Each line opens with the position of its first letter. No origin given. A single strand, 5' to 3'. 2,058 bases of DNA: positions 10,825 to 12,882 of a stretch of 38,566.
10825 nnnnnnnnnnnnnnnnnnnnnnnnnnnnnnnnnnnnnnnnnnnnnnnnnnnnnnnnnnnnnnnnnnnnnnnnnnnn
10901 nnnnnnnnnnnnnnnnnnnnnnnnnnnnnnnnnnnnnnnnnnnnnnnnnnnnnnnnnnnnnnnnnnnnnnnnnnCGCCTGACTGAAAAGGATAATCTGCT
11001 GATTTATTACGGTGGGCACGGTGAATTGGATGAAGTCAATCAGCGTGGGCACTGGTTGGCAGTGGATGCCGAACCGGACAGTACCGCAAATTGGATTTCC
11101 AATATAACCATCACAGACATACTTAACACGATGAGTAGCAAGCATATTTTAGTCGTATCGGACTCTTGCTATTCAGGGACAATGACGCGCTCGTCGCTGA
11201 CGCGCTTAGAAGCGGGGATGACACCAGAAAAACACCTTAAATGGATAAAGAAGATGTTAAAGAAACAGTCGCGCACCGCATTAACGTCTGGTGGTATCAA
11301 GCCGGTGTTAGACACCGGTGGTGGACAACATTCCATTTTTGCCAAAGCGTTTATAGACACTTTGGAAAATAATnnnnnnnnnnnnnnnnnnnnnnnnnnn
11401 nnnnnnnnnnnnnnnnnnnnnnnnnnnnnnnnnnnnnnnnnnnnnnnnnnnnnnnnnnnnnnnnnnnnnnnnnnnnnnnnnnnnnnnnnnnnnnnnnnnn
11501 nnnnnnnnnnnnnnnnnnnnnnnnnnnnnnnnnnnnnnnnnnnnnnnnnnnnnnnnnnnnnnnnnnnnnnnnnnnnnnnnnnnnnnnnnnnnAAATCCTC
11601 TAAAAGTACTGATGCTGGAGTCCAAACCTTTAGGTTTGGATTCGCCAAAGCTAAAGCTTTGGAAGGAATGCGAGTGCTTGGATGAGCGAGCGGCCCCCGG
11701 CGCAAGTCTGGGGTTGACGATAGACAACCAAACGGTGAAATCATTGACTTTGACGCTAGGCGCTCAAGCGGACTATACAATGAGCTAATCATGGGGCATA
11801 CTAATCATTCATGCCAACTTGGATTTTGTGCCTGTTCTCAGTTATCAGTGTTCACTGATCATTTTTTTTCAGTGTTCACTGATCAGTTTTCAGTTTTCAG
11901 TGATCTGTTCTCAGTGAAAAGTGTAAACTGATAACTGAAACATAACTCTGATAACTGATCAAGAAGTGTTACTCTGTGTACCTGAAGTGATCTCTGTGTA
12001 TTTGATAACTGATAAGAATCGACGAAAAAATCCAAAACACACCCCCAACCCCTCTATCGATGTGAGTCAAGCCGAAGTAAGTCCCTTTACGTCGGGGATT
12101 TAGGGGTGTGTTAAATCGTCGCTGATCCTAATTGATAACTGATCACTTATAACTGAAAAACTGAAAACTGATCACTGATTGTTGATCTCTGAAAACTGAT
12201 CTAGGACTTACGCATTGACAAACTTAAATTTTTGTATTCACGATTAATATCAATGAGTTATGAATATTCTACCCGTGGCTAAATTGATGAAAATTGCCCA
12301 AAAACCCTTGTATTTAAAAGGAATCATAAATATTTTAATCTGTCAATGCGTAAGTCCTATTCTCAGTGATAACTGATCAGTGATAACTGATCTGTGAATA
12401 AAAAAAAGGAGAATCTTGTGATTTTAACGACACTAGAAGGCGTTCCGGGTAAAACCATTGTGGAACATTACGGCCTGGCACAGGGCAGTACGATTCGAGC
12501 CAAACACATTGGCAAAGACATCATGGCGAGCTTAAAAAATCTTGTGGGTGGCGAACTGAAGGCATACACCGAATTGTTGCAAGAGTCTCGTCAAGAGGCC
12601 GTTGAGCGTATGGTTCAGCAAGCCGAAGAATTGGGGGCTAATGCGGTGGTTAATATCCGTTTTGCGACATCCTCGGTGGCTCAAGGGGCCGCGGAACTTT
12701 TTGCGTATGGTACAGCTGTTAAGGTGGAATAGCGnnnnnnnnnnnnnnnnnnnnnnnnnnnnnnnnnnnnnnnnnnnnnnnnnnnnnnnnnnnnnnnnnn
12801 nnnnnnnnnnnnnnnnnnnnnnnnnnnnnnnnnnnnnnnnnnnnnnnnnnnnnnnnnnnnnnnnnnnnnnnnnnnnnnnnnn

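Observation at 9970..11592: Exported lipoprotein fusing Sel1 repeats to an intact caspase (C14) domain, with a perfect 78-bp in-frame duplication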

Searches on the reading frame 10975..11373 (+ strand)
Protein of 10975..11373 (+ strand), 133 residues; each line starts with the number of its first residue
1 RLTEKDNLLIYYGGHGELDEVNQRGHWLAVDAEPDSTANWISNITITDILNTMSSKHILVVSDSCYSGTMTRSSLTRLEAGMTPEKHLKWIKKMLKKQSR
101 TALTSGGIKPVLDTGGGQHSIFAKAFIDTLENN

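Call 52: search_solved_structures(query=window:10975-11373:+, max_evalue=10, show_alignments=5)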
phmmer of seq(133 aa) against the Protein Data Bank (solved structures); distinct sequences matched with E-value up to 10: 2.
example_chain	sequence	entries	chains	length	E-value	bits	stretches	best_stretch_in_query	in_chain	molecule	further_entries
1ovy_A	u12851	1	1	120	0.56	13.9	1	53-128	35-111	50S Ribosomal Protein L18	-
3ren_A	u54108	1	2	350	1.1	13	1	74-107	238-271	Glycosyl hydrolase, family 8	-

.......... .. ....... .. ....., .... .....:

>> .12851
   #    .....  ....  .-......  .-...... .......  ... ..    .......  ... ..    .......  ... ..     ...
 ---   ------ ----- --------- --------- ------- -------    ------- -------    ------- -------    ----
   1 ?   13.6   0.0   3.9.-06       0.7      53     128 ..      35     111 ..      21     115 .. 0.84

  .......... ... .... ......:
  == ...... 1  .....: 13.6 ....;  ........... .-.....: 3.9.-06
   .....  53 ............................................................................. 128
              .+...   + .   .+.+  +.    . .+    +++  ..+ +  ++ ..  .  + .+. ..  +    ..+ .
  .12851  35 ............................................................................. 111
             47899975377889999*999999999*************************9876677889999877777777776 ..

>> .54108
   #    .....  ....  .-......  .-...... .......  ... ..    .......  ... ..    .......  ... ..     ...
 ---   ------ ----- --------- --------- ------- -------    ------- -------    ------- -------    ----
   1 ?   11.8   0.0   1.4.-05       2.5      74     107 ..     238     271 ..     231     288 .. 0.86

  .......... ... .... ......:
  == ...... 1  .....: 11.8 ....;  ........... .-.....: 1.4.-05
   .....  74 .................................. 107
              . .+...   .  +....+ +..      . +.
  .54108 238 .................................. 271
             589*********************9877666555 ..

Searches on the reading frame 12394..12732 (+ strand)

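Call 8: search_protein_families(library=pfam, proteins=[window:12394-12732:+], max_evalue=0.001)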
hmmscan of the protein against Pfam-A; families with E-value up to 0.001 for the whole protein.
window:12394-12732:+ (112 aa): 2 families
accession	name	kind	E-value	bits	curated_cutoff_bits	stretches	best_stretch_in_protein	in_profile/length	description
PF01906.23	YbjQ_1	-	1.6e-38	131.9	23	1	9-111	1-103/103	Putative heavy-metal-binding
PF23025.1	YbjQ_2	-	0.00022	21.9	29.1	1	7-111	5-101/103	C2 domain-containing protein 5, YbjQ-like domain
